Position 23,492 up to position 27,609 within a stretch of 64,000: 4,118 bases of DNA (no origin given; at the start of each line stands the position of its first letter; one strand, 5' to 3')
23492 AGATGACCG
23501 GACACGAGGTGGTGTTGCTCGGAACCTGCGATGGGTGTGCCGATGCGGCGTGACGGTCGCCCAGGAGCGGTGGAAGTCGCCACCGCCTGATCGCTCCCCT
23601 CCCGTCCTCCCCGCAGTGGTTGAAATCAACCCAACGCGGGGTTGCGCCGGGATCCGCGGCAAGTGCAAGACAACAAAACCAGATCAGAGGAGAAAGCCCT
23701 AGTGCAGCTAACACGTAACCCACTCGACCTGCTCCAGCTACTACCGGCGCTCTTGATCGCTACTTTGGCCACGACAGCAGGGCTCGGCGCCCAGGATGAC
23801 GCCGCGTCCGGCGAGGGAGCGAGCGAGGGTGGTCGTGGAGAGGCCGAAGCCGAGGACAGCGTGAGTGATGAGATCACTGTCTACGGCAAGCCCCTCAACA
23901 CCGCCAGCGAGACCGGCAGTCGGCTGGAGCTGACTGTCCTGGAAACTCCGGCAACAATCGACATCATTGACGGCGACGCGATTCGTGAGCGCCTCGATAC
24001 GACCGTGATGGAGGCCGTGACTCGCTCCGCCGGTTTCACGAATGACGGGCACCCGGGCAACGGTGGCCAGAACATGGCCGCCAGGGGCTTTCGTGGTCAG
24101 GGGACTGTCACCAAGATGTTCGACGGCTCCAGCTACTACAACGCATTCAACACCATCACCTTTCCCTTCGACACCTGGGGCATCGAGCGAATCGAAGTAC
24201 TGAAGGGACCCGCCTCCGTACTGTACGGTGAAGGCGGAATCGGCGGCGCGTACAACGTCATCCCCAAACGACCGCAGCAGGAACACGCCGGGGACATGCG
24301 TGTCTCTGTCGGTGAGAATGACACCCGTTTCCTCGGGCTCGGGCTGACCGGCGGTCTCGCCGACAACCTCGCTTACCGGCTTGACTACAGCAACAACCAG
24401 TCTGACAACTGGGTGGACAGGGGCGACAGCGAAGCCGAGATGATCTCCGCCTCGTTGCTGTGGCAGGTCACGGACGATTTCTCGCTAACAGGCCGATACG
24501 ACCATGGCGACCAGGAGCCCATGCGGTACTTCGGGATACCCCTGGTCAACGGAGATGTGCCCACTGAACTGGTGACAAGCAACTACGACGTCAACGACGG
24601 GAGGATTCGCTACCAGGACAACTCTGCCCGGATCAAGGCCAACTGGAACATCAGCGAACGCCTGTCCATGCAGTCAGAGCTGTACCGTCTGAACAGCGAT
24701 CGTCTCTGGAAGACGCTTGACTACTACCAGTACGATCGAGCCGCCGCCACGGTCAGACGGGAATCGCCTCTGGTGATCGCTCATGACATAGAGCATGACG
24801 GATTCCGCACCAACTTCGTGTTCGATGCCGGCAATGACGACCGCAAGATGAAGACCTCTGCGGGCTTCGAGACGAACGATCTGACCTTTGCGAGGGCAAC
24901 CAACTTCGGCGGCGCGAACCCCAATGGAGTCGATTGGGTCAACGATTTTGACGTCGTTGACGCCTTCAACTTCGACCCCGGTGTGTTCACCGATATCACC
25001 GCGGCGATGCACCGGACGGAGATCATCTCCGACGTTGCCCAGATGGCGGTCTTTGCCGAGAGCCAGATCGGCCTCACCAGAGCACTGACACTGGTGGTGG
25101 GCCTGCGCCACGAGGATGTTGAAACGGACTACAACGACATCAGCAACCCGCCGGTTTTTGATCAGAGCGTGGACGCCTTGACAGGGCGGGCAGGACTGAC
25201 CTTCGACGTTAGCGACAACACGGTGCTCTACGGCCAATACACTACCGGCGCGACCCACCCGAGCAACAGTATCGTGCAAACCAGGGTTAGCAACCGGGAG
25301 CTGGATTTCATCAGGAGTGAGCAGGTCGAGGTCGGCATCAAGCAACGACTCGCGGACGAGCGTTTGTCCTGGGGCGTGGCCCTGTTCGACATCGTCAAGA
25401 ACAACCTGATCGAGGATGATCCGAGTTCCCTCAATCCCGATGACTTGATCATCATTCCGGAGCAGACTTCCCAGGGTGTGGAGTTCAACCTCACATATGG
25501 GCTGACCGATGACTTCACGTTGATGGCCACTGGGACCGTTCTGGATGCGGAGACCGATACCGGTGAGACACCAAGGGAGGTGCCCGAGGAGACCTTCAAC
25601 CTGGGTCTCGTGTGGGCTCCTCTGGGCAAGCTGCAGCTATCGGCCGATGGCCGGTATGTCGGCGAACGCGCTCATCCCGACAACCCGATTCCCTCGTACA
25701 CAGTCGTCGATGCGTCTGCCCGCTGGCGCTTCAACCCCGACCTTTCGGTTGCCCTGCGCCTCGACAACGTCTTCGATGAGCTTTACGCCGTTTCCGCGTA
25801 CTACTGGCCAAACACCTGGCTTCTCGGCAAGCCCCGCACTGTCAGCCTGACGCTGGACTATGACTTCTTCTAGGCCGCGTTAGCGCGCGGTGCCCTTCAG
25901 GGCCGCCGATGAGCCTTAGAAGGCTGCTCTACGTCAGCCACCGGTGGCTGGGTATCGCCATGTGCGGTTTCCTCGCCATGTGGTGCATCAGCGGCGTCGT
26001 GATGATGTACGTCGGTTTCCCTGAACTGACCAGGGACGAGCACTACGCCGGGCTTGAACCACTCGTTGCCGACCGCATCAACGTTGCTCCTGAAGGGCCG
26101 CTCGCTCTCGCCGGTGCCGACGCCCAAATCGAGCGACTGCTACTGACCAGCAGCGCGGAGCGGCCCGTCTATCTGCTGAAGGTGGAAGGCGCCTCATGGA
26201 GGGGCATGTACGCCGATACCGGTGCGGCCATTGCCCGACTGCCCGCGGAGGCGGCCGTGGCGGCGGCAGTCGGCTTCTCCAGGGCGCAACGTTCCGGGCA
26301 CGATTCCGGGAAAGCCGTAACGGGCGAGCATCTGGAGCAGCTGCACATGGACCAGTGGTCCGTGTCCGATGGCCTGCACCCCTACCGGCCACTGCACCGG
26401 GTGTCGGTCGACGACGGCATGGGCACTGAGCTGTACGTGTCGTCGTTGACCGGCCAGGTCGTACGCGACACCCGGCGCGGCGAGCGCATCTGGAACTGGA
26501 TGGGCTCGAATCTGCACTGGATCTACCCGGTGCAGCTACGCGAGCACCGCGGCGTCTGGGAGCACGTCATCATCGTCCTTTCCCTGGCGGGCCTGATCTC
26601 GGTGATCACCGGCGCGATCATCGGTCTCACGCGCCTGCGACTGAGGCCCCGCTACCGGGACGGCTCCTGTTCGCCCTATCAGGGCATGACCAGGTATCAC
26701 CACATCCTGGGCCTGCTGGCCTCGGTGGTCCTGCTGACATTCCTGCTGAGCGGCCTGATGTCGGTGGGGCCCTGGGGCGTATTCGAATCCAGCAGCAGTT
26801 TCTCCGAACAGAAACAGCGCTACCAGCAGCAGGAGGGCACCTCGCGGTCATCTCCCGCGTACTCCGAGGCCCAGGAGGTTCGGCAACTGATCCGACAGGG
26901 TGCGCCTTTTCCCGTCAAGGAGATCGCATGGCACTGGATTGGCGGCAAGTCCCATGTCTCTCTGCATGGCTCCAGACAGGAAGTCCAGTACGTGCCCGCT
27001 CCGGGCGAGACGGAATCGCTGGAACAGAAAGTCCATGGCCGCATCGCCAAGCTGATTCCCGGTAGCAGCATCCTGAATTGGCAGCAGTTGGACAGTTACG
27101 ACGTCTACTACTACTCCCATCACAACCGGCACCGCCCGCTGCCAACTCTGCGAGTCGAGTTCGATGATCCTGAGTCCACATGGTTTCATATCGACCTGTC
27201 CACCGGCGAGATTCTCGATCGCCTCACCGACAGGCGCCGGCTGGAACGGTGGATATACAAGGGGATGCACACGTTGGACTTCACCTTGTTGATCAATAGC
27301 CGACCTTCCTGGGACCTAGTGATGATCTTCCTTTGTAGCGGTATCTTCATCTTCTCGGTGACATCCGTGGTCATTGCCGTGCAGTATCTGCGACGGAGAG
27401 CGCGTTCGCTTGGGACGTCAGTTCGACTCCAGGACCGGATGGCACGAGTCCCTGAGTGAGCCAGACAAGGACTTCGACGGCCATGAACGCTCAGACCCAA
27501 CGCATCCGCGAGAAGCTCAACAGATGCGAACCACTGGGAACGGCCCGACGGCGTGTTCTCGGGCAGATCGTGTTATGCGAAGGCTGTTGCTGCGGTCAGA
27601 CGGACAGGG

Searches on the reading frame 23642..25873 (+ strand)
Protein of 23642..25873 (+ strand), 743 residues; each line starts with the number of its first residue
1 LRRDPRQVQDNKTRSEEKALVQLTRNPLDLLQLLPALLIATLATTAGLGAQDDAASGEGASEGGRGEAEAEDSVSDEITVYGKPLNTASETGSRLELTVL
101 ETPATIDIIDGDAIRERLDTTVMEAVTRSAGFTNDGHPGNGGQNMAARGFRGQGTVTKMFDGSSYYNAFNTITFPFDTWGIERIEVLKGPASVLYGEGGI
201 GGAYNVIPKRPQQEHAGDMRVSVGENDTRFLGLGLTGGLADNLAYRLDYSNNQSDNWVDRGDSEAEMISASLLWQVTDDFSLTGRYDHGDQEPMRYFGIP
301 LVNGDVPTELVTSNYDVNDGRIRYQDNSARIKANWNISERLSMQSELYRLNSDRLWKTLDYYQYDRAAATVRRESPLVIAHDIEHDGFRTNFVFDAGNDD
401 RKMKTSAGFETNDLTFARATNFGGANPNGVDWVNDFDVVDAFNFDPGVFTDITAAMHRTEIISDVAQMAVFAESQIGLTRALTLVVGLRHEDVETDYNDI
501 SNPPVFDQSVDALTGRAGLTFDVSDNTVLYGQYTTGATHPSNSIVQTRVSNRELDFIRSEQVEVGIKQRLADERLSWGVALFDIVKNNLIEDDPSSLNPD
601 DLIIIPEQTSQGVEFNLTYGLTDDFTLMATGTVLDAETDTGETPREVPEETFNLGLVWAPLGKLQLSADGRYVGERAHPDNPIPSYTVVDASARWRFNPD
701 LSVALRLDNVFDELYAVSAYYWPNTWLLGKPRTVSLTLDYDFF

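Call 85: search_protein_families(library=pfam, proteins=[window:23642-25873:+], max_evalue=0.001)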
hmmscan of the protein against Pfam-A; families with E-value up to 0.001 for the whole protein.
window:23642-25873:+ (743 aa): 3 families
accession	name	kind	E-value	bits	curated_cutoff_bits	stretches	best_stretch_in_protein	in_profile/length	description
PF00593.30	TonB_dep_Rec_b-barrel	-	5.3e-45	155.5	27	1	286-710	19-436/436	TonB dependent receptor-like, beta-barrel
PF07715.20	Plug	-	4.1e-20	72.7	23.9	1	99-203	2-107/107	TonB-dependent Receptor Plug Domain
PF14905.12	OMP_b-brl_3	-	1.8e-05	24.4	27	1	468-713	115-376/408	Outer membrane protein beta-barrel family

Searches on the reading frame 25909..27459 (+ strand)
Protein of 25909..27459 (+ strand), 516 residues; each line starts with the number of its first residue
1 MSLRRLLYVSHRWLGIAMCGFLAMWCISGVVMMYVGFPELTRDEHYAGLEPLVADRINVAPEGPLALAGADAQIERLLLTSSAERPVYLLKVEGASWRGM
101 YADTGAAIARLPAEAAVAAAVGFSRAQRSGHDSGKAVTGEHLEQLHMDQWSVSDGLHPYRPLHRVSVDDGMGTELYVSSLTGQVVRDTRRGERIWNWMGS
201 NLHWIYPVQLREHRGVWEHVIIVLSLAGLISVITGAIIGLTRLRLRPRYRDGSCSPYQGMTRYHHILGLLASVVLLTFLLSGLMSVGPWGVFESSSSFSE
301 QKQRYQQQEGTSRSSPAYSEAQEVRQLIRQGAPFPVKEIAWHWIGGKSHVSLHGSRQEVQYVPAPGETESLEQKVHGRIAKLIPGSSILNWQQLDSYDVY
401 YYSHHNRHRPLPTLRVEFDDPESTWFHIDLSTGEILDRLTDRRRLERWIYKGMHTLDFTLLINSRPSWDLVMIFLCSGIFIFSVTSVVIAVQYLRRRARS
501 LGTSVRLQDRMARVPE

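Call 85: search_protein_families(library=pfam, proteins=[window:25909-27459:+], max_evalue=0.001)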
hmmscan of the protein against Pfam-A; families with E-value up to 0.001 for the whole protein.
window:25909-27459:+ (516 aa): 1 family
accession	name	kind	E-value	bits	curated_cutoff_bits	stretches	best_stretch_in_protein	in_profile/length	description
PF03929.21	PepSY_TM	-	2.4e-13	51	28.8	1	11-316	4-232/295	PepSY-associated TM region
